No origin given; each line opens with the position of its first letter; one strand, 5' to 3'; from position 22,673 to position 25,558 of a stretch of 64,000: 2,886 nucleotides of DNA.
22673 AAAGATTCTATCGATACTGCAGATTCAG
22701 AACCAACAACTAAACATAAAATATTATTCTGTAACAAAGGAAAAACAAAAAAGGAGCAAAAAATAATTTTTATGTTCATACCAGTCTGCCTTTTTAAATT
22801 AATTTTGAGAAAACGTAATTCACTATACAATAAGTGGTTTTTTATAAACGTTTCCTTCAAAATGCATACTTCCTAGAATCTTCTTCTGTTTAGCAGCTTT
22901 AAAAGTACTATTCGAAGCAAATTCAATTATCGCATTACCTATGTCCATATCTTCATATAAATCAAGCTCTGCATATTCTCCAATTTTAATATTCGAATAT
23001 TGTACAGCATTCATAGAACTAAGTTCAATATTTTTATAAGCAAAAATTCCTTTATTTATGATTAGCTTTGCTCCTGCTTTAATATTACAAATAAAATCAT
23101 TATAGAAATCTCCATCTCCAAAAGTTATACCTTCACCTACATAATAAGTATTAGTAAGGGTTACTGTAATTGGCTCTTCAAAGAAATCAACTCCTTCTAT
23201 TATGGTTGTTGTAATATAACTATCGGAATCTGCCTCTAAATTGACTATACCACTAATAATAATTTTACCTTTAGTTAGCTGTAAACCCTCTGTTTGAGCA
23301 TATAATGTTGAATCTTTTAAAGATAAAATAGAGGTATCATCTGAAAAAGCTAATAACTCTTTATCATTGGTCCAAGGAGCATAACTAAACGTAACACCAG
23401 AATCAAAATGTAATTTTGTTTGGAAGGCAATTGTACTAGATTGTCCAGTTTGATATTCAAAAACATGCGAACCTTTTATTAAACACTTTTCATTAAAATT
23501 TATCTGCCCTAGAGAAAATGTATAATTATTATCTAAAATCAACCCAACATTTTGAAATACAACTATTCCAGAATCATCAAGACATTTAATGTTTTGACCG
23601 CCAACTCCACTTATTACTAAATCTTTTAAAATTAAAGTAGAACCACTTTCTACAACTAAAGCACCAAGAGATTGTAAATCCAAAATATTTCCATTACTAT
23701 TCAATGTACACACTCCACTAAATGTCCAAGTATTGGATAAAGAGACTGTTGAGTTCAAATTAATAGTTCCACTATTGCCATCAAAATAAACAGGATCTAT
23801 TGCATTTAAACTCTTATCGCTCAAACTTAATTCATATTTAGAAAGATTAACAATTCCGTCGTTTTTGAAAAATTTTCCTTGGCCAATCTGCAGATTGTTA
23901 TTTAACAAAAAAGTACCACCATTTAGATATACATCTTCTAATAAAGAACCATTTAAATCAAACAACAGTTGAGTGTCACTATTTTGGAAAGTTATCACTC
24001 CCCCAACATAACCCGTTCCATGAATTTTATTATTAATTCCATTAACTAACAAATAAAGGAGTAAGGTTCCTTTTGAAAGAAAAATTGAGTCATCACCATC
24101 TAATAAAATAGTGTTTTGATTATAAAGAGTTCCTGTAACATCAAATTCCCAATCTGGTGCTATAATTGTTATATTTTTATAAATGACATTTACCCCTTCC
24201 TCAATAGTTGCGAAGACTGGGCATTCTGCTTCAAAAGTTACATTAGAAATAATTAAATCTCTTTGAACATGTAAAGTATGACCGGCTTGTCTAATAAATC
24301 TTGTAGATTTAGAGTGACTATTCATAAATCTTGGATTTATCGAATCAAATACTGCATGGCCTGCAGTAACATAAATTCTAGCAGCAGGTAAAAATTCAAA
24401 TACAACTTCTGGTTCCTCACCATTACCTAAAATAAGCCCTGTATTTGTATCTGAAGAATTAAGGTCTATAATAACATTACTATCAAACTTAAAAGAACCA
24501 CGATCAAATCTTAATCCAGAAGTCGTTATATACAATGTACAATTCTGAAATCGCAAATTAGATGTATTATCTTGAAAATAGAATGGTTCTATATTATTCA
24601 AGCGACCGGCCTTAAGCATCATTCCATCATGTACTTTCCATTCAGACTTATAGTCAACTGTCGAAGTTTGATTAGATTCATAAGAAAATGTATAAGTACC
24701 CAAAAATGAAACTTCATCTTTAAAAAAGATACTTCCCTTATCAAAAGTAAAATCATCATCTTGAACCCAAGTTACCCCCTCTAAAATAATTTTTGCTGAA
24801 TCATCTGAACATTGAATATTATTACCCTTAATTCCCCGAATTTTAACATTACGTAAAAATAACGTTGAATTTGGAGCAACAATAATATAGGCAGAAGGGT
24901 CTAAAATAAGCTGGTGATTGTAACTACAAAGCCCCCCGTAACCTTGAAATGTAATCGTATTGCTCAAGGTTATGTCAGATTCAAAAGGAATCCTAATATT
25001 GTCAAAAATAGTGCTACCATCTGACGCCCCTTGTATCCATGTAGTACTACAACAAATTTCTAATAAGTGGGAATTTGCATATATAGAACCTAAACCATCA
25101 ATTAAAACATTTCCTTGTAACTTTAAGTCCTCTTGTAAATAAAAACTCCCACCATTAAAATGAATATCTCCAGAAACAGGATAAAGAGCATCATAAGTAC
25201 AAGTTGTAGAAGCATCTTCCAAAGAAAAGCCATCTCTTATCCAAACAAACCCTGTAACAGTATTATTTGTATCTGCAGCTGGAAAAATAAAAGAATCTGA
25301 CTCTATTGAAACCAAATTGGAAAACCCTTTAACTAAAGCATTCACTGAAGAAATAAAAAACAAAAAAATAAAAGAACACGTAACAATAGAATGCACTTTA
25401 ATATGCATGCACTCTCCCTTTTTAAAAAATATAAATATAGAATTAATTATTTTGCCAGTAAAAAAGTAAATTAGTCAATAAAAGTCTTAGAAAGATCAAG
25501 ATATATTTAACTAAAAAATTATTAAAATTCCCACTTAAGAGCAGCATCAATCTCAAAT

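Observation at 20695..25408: Module shuffling among the beta-helix-like paralogs (A, B, C modules)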

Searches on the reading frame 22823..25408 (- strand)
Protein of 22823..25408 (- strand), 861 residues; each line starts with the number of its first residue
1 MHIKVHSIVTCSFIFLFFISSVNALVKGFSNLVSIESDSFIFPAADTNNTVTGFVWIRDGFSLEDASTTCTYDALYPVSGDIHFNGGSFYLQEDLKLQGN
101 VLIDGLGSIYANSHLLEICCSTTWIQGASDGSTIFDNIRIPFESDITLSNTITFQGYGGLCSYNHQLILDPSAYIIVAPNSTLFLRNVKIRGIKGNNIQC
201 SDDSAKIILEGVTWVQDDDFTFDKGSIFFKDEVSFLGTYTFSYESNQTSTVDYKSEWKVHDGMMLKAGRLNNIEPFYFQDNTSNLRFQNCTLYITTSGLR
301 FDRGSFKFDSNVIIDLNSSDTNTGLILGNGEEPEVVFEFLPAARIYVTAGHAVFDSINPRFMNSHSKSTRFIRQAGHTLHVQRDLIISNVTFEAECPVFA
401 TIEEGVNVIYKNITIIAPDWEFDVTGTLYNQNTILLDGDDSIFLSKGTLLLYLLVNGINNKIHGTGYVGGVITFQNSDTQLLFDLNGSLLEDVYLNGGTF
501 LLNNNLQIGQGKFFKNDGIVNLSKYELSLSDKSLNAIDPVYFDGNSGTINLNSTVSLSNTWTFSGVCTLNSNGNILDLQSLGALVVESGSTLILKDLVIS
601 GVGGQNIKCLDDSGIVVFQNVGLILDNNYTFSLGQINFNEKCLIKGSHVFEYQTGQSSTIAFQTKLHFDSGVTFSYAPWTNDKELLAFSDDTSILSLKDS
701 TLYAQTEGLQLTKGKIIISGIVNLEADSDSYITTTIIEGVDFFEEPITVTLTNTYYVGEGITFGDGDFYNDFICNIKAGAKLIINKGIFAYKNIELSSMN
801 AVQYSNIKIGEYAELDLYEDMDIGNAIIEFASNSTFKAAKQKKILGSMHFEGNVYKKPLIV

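Call 4: search_protein_families(library=pfam, proteins=[window:22823-25408:-], max_evalue=1)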
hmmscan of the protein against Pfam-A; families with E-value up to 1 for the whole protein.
window:22823-25408:- (861 aa): 0 families

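Call 6: find_homologous_proteins(query=window:22823-25408:-, max_evalue=0.001)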
Query window:22823-25408:- (861 aa): 32 proteins with E <= 0.001 among 8000 candidates.
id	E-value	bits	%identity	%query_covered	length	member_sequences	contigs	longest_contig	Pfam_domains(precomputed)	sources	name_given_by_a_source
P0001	6.9e-228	777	36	81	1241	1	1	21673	-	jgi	jgi:hypothetical protein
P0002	4.8e-221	755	33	90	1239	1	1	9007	-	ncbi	-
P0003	1.8e-213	730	35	83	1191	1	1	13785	-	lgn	-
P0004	2.6e-213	729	34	89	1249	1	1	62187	-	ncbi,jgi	jgi:hypothetical protein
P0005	3.3e-211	722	37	84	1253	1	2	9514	-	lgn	-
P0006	2.8e-207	709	32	97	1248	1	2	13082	-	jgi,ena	-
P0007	9.3e-201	687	33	84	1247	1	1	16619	-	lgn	-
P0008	1.5e-199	683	32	93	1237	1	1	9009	-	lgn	-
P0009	6.6e-199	681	33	92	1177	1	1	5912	-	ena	-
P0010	6.8e-199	681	33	93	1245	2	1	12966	-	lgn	-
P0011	5.0e-195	669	32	90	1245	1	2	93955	-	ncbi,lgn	-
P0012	2.2e-193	663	33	82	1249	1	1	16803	-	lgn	-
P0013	2.1e-192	660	31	91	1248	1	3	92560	-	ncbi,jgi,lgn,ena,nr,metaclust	ncbi:MAG: hypothetical protein UR26_C0006G0013 [candidate division TM6 bacterium GW2011_GWF2_32_72]|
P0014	4.2e-188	646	33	92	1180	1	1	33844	-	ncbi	ncbi:MAG: hypothetical protein ABIA74_00615 [bacterium]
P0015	3.6e-184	633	34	81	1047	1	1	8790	-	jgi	-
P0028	4.8e-42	162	35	23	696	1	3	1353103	PF25174.2,PF24814.2,PF23381.2,PF23383.2,PF12894.14,PF24807.2,PF24817.2,PF00400.39,PF23414.2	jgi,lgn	jgi:hypothetical protein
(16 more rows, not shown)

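Call 9: search_protein_families(library=ncbifam, proteins=[window:22823-25408:-], max_evalue=1)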
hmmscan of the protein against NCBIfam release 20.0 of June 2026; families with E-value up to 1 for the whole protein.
window:22823-25408:- (861 aa): 0 families

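Call 17: search_solved_structures(query=A1, max_evalue=10)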
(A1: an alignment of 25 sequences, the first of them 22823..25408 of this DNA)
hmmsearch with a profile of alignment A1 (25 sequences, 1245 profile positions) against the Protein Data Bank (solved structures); distinct sequences matched with E-value up to 10: 3.
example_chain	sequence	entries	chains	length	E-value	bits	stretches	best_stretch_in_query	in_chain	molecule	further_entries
5lq4_B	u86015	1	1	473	1.3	9.3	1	1083-1156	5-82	CyaGox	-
8pz5_A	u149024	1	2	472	1.5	9.1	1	1083-1156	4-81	SagB-type dehydrogenase domain protein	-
5lq4_A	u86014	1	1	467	1.6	9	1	1083-1156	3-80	CyaGox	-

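Call 18: find_encoding_contigs(protein=P0028, flank=10000, max_places=2)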
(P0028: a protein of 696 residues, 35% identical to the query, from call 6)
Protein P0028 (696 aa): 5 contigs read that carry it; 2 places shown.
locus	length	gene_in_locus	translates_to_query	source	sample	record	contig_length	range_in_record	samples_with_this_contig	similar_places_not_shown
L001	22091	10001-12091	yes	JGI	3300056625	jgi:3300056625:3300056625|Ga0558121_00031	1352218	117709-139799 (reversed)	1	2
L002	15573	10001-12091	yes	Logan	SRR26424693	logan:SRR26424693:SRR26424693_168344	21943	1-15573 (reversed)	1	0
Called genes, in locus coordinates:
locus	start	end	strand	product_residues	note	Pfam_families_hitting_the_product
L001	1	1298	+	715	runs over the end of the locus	PF13884:Peptidase_S74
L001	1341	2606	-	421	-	PF13439:Glyco_transf_4 (weak), PF00534:Glycos_transf_1, PF13692:Glyco_trans_1_4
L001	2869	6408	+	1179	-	-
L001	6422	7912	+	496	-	-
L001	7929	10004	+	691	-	PF00400:WD40 (faint), PF12894:ANAPC4_WD40 (faint), PF23383:Beta-prop_IFT140_1st (faint), PF23389:Beta-prop_WDR19_1st (faint), PF24807:WD40_CDC20-Fz (weak), PF24814:WD40_Prp19 (weak), PF25174:Beta-prop_THOC3 (weak), PF23381:Beta-prop_IFT122_1st (weak), +3 more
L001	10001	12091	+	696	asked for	PF00400:WD40 (faint), PF12894:ANAPC4_WD40 (faint), PF23383:Beta-prop_IFT140_1st (faint), PF23414:Beta-prop_EML_2 (faint), PF24807:WD40_CDC20-Fz (faint), PF24814:WD40_Prp19 (weak), PF23381:Beta-prop_IFT122_1st (weak), PF25174:Beta-prop_THOC3 (weak), +1 more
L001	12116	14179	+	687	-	PF04762:Beta-prop_ELP1_1st (faint), PF08662:eIF2A (faint), PF23383:Beta-prop_IFT140_1st, PF24814:WD40_Prp19, PF23756:Beta-prop_HPS5 (weak), PF23414:Beta-prop_EML_2, PF24807:WD40_CDC20-Fz (weak), PF25174:Beta-prop_THOC3 (weak), +3 more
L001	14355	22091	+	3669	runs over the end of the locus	-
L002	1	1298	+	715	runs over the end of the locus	PF13884:Peptidase_S74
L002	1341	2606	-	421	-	PF13439:Glyco_transf_4 (weak), PF00534:Glycos_transf_1, PF13692:Glyco_trans_1_4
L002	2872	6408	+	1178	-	-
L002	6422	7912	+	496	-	-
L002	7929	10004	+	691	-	PF00400:WD40 (faint), PF12894:ANAPC4_WD40 (faint), PF23383:Beta-prop_IFT140_1st (faint), PF23389:Beta-prop_WDR19_1st (faint), PF24807:WD40_CDC20-Fz (weak), PF24814:WD40_Prp19 (weak), PF25174:Beta-prop_THOC3 (weak), PF23381:Beta-prop_IFT122_1st (weak), +3 more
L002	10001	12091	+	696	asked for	PF00400:WD40 (faint), PF12894:ANAPC4_WD40 (faint), PF23383:Beta-prop_IFT140_1st (faint), PF23414:Beta-prop_EML_2 (faint), PF24807:WD40_CDC20-Fz (faint), PF24814:WD40_Prp19 (weak), PF23381:Beta-prop_IFT122_1st (weak), PF25174:Beta-prop_THOC3 (weak), +1 more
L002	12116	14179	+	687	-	PF04762:Beta-prop_ELP1_1st (faint), PF08662:eIF2A (faint), PF23383:Beta-prop_IFT140_1st, PF24814:WD40_Prp19, PF23756:Beta-prop_HPS5 (weak), PF23414:Beta-prop_EML_2, PF24807:WD40_CDC20-Fz (weak), PF25174:Beta-prop_THOC3 (weak), +3 more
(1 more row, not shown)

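Call 19: find_encoding_contigs(protein=P0013, flank=10000, max_places=2)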
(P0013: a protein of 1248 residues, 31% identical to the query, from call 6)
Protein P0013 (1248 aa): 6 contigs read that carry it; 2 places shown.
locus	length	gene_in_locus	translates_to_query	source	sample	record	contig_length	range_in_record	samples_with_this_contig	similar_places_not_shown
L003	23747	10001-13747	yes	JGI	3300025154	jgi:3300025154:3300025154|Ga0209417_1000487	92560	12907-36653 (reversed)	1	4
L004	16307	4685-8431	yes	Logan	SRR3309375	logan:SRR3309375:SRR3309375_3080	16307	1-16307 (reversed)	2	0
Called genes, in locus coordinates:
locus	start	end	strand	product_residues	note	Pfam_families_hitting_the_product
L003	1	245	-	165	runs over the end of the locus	-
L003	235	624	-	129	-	-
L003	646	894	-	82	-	PF00137:ATP-synt_C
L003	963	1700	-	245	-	PF01712:dNK, PF02223:Thymidylate_kin (weak), PF13238:AAA_18 (faint)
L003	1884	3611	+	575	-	-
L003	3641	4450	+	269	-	-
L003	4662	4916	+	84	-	-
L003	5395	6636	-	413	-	-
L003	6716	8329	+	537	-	PF03169:OPT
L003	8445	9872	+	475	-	-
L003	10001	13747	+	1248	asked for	-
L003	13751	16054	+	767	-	PF24817:WD40_WDHD1_1st (faint), PF12894:ANAPC4_WD40 (faint), PF23389:Beta-prop_WDR19_1st (faint), PF23414:Beta-prop_EML_2 (faint), PF00400:WD40 (faint), PF24807:WD40_CDC20-Fz (faint), PF23381:Beta-prop_IFT122_1st (weak), PF25174:Beta-prop_THOC3 (weak), +2 more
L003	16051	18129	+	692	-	PF00400:WD40 (faint), PF12894:ANAPC4_WD40 (faint), PF24797:Beta-prop_WDR35_TULP_N (faint), PF24807:WD40_CDC20-Fz (faint), PF24817:WD40_WDHD1_1st (faint), PF23381:Beta-prop_IFT122_1st (faint), PF23383:Beta-prop_IFT140_1st (faint), PF25174:Beta-prop_THOC3 (weak), +2 more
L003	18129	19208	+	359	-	-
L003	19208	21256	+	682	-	PF00400:WD40 (faint), PF10282:Lactonase (faint), PF12894:ANAPC4_WD40 (faint), PF23381:Beta-prop_IFT122_1st (weak), PF23414:Beta-prop_EML_2 (weak), PF24807:WD40_CDC20-Fz (faint), PF25174:Beta-prop_THOC3, PF23414:Beta-prop_EML_2 (weak), +3 more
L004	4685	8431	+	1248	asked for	-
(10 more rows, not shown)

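Call 25: predict_structure(alignment_id=A1)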
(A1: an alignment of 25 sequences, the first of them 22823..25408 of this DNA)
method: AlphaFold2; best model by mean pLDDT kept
length: 861 residues; sequences in the alignment: 25
mean_pLDDT: 89.4   pTM: 0.74
mean pLDDT of the five models: 89.4, 89.1, 88.9, 87.3, 86.2
residues with pLDDT >= 90: 574; 70-90: 233; 50-70: 23; < 50: 31
segments of 3 or more residues with pLDDT < 50: 730-756
pLDDT, mean of each block of 10 residues (from residue 1): 64 58 77 79 85 87 89 89 90 89 85 90 79 88 90 94 91 93 97 95 97 97 97 97 96 97 96 92 95 95 93 93 89 85 91 88 85 88 90 78 87 89 91 92 93 96 95 97 95 97 94 95 95 92 97 95 98 94 97 98 96 97 97 96 96 94 97 93 90 96 90 95 83 43 45 52 93 93 92 91 87 92 90 91 91 86 63
secondary structure, 60 per line:
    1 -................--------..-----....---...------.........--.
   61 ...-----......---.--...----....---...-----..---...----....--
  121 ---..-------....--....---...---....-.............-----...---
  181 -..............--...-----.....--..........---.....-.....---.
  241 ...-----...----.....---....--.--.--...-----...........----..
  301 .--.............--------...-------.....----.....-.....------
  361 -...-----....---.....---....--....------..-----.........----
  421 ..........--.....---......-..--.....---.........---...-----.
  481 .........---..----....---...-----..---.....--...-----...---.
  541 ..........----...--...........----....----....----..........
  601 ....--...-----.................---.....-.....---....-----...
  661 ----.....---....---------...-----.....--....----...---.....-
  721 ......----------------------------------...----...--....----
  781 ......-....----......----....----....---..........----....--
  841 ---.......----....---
elements in order (helices of 4 or more, strands of 3 or more residues): H2-17 E33-36 E40-42 E49-57 E60-63 E69-74 E81-83 E88-91 E95-97 E108-110 E115-118 E133-136 E139-142 E146-148 E152-155 E157-169 E175-177 E182-195 E198-200 E206-210 E213-222 E226-230 E232-236 E240-243 E249-251 E256-260 E264-267 E276-278 E284-294 E299-301 E304-316 E325-327 E335-339 E344-348 E350-354 E362-364 E370-373 E377-381 E385-388 E391-394 E408-416 E421-430 E433-437 E441-446 E452-456 E460-468 E472-474 E480-489 E499-502 E506-508 E519-523 E526-528 E534-536 E540-550 E555-557 E560-570 E575-578 E583-586 E591-604 E607-609 E615-631 E635-639 E641-645 E649-652 E658-660 E665-669 E673-676 E686-688 E694-698 E701-704 E709-711 E715-719 E721-726 E761-763 E773-776 E781-786 E788-791 E799-801 E806-809 E814-817 E821-830 E835-838 E844-850 E855-858

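Call 75: search_protein_families(library=phrogs, proteins=[window:22823-25408:-], max_evalue=0.01)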
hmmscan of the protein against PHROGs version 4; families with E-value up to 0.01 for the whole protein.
window:22823-25408:- (861 aa): 0 families

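Call 86: find_related_loci(query=A5, collection=genome_contigs, flank=2000)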
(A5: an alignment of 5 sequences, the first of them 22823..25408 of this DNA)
Query A5 (861 aa) in genome_contigs; peptide patterns used: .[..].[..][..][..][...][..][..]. (x = any residue, [..] = any of these).
13 stretches matched a pattern; 12 encode a relative of the query (tblastn E <= 1e-3); 12 distinct loci.
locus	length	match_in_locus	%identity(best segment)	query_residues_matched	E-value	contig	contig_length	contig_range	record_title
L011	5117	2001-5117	38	26-854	2e-146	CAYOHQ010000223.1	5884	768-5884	MAG TPA_asm: uncultured Thioalkalispiraceae bacterium isolate binchicken_co253_197 genome assembly, contig: NODE_12113_l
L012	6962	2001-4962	34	5-856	1e-137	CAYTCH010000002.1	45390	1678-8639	MAG TPA_asm: uncultured Pseudomonadota bacterium isolate SRP302447_co2_209 genome assembly, contig: NODE_2312_length_453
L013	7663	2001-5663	33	25-848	2e-134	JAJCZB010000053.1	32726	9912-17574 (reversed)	MAG: Candidatus Dependentiae bacterium isolate OFTM129 OFTM129_52, whole genome shotgun sequence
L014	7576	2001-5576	34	4-833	8e-134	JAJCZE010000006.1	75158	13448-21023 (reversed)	MAG: Candidatus Dependentiae bacterium isolate OFTM262 OFTM262_5, whole genome shotgun sequence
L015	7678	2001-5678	33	22-847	3e-129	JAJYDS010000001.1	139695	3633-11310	MAG: bacterium isolate DBS1-1.bin112 NODE_122_length_139695_cov_2.926151, whole genome shotgun sequence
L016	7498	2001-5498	32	48-848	1e-125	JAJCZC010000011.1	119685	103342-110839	MAG: Candidatus Dependentiae bacterium isolate OFTM133 OFTM133_10, whole genome shotgun sequence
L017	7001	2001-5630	33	40-859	1e-121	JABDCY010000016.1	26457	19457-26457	MAG: Candidatus Dependentiae bacterium isolate BWMinHeated_Nextera56_MAG2 3300020846.a:Ga0207124_1025, whole genome shot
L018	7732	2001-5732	32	12-859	9e-117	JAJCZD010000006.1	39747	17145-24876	MAG: Candidatus Dependentiae bacterium isolate OFTM184 OFTM184_5, whole genome shotgun sequence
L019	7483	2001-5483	35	24-795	2e-123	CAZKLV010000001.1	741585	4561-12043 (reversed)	MAG TPA_asm: uncultured Pseudomonadota bacterium isolate SRP262948_co1_104 genome assembly, contig: NODE_1_length_741585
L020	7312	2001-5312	31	81-794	6e-92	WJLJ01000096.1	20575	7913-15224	MAG: Candidatus Dependentiae bacterium isolate Bin_169 k141_4751340, whole genome shotgun sequence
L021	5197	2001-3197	31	5-835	3e-49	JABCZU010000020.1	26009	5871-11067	MAG: Candidatus Dependentiae bacterium isolate BWOrgControl_Nextera66_MAG2 3300020618.a:Ga0206858_1082, whole genome sho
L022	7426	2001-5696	31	30-728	4e-39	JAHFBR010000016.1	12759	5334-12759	MAG: bacterium isolate nzgw202 NODE_4965_length_12760_cov_3.356436, whole genome shotgun sequence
